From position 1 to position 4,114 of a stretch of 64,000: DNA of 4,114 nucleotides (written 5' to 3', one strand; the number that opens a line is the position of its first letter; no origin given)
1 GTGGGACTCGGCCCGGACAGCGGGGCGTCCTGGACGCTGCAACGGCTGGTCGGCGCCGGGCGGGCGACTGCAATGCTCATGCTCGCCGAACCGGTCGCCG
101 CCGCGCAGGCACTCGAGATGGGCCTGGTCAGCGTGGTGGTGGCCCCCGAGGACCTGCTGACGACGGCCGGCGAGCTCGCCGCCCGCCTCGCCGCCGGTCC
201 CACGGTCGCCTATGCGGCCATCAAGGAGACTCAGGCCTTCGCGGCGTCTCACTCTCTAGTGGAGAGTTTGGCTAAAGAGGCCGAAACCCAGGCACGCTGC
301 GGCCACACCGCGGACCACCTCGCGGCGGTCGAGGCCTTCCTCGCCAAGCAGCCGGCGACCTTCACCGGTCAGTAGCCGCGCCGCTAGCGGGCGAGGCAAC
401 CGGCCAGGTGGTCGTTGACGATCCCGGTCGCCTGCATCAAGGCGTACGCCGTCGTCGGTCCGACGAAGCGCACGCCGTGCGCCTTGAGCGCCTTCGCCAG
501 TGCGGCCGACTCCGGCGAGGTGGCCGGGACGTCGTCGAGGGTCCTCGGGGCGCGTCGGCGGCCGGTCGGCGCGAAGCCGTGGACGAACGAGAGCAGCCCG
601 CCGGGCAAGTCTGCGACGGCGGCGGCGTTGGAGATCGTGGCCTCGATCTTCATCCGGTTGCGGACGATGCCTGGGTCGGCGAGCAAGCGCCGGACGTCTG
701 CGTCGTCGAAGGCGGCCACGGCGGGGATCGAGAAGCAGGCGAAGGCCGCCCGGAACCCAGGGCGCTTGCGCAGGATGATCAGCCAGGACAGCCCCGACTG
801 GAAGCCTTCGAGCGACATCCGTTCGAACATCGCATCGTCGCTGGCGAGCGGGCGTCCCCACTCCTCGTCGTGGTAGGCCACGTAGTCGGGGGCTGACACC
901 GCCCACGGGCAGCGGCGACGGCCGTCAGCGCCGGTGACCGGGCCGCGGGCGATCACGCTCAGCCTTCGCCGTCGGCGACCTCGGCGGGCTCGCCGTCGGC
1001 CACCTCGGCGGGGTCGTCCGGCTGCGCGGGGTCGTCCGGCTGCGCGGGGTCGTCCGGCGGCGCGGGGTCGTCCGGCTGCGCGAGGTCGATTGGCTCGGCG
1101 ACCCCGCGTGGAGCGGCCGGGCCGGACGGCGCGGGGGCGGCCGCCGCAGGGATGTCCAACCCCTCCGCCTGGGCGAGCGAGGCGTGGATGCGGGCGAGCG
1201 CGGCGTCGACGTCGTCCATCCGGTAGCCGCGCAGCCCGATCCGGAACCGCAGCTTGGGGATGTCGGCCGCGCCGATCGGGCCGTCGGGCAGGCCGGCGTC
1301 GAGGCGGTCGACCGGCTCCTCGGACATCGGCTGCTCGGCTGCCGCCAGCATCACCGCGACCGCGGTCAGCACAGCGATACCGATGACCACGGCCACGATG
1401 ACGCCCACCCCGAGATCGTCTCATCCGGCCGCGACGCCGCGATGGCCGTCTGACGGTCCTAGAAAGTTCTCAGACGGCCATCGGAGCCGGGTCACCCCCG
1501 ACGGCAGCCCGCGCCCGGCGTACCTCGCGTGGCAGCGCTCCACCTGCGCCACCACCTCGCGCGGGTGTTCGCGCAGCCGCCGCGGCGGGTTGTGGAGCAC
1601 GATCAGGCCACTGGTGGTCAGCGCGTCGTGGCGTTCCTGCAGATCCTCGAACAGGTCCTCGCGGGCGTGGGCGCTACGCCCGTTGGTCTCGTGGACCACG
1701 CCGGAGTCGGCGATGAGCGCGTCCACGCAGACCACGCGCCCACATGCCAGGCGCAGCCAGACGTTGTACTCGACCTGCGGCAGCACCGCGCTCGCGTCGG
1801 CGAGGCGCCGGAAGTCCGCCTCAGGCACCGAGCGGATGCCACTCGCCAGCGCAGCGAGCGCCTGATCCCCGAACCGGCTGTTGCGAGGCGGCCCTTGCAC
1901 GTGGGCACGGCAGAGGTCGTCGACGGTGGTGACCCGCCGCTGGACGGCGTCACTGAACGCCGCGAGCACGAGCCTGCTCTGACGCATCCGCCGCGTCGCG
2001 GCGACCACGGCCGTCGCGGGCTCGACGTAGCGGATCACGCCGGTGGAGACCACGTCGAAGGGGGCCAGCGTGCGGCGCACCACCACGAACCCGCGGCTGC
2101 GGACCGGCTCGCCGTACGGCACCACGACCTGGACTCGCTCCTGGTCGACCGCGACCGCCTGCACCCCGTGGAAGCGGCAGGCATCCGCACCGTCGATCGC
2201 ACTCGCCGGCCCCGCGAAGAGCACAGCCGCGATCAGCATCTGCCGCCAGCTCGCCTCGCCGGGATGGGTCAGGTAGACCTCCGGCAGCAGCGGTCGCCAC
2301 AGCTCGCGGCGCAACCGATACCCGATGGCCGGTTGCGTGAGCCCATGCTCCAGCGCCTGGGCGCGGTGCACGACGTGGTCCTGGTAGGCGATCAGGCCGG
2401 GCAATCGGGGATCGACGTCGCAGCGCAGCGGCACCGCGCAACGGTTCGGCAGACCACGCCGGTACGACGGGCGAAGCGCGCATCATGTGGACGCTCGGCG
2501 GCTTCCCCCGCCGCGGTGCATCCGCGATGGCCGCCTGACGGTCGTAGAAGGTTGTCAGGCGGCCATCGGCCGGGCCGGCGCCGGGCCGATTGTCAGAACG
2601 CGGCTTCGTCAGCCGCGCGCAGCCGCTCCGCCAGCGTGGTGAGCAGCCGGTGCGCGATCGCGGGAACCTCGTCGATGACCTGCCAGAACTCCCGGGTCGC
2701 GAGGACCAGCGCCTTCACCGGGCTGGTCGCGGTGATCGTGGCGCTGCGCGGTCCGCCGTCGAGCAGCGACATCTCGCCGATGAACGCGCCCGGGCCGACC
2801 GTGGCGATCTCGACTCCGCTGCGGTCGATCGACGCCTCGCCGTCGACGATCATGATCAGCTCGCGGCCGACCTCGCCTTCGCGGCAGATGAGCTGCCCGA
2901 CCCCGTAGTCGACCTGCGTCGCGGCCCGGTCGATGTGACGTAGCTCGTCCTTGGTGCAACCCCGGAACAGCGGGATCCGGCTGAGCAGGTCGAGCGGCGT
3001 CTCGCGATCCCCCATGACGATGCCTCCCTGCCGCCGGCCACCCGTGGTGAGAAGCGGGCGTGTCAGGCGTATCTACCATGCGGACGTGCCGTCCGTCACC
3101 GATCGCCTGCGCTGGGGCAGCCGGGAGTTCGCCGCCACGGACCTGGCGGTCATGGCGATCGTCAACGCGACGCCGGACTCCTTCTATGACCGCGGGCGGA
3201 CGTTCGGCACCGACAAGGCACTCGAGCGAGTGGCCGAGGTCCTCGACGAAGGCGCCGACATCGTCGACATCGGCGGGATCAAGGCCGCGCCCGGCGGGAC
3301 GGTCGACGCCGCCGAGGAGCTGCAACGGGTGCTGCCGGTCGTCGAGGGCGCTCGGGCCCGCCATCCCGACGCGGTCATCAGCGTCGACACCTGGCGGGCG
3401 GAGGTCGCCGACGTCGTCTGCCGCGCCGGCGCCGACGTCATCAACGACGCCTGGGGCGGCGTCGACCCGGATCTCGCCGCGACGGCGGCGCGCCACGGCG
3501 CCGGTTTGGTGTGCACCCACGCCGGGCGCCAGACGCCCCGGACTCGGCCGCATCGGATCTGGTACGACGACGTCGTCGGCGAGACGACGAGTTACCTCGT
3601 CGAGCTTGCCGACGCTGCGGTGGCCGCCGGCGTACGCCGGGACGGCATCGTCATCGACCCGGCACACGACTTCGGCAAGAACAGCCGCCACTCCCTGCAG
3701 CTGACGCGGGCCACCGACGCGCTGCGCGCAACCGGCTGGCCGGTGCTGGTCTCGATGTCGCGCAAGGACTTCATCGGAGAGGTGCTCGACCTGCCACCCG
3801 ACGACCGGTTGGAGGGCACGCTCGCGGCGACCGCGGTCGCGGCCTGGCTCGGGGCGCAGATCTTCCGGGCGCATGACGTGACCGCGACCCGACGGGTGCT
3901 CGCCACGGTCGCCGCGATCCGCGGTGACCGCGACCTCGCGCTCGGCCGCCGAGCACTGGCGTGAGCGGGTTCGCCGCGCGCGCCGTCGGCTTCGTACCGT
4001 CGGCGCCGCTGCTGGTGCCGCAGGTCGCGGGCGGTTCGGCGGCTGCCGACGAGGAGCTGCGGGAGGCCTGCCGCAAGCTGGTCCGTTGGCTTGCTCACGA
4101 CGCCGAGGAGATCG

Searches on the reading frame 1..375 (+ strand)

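Call 48: search_protein_families(library=pfam, proteins=[window:1-375:+], max_evalue=0.001)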
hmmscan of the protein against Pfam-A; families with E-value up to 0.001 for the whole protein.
window:1-375:+ (124 aa): 2 families
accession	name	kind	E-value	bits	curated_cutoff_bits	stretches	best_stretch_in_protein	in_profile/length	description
PF00378.25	ECH_1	-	5.7e-19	68.9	27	1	1-124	128-251/251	Enoyl-CoA hydratase/isomerase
PF16113.10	ECH_2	-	2.6e-05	24.3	27.2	1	1-105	127-230/335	Enoyl-CoA hydratase/isomerase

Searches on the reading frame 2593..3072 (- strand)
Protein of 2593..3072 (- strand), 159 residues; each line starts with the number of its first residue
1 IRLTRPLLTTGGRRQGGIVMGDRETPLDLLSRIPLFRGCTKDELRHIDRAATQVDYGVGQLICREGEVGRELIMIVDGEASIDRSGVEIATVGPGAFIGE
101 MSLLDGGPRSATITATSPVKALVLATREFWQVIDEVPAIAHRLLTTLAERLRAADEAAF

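Call 48: search_protein_families(library=pfam, proteins=[window:2593-3072:-], max_evalue=0.001)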
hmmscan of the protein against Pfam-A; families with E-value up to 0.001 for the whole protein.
window:2593-3072:- (159 aa): 1 family
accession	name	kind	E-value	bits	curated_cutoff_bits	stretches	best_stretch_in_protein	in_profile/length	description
PF00027.35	cNMP_binding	-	3.1e-18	66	27.5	1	56-134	4-87/89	Cyclic nucleotide-binding domain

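Call 61: find_encoding_contigs(protein=window:2593-3015:-, flank=10000, max_places=2)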
Protein window:2593-3015:- (140 aa): 3 contigs read that carry it; 2 places shown.
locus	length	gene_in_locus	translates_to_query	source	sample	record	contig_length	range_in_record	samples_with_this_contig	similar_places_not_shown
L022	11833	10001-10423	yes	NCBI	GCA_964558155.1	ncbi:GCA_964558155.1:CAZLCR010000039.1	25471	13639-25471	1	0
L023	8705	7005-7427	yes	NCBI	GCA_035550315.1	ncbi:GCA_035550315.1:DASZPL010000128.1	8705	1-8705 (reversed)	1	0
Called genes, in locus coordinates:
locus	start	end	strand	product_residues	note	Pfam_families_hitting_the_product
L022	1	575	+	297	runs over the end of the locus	-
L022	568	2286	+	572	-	PF00364:Biotin_lipoyl (faint), PF25917:BSH_RND (weak), PF25967:RND-MFP_C (weak), PF25989:YknX_C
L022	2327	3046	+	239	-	PF00072:Response_reg, PF00486:Trans_reg_C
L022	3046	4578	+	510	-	PF00672:HAMP, PF00512:HisKA, PF02518:HATPase_c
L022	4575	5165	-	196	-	PF01965:DJ-1_PfpI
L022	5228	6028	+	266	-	-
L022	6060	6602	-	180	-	-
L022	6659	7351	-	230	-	PF01325:Fe_dep_repress, PF12802:MarR_2 (weak), PF02742:Fe_dep_repr_C, PF04023:FeoA (weak)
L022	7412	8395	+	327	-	PF00535:Glycos_transf_2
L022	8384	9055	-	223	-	-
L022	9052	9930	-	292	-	PF00809:Pterin_bind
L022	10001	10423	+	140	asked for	PF00027:cNMP_binding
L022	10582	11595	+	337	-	-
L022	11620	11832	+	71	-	?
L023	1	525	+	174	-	PF00072:Response_reg, PF00486:Trans_reg_C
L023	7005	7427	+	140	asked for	PF00027:cNMP_binding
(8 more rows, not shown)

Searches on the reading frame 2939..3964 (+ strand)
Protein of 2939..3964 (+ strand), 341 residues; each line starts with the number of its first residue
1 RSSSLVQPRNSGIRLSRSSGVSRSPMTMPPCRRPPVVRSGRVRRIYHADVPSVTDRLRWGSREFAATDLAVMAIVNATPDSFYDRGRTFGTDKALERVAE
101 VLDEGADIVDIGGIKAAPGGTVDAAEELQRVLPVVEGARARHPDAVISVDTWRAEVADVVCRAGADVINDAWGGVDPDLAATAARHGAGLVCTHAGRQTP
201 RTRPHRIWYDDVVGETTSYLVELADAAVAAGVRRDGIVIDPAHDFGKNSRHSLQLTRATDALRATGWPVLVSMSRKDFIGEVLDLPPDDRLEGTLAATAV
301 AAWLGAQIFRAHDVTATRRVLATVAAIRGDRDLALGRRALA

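Call 48: search_protein_families(library=pfam, proteins=[window:2939-3964:+], max_evalue=0.001)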
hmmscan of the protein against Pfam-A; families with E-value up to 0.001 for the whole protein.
window:2939-3964:+ (341 aa): 1 family
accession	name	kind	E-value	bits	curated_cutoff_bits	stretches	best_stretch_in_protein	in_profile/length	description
PF00809.28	Pterin_bind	-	2.3e-64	217.8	25.5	1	72-312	1-244/244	Pterin binding enzyme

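Call 55: find_encoding_contigs(protein=window:2939-3964:+, flank=10000, max_places=2)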
Protein window:2939-3964:+ (341 aa): no gene with exactly this product is on record in the collection.
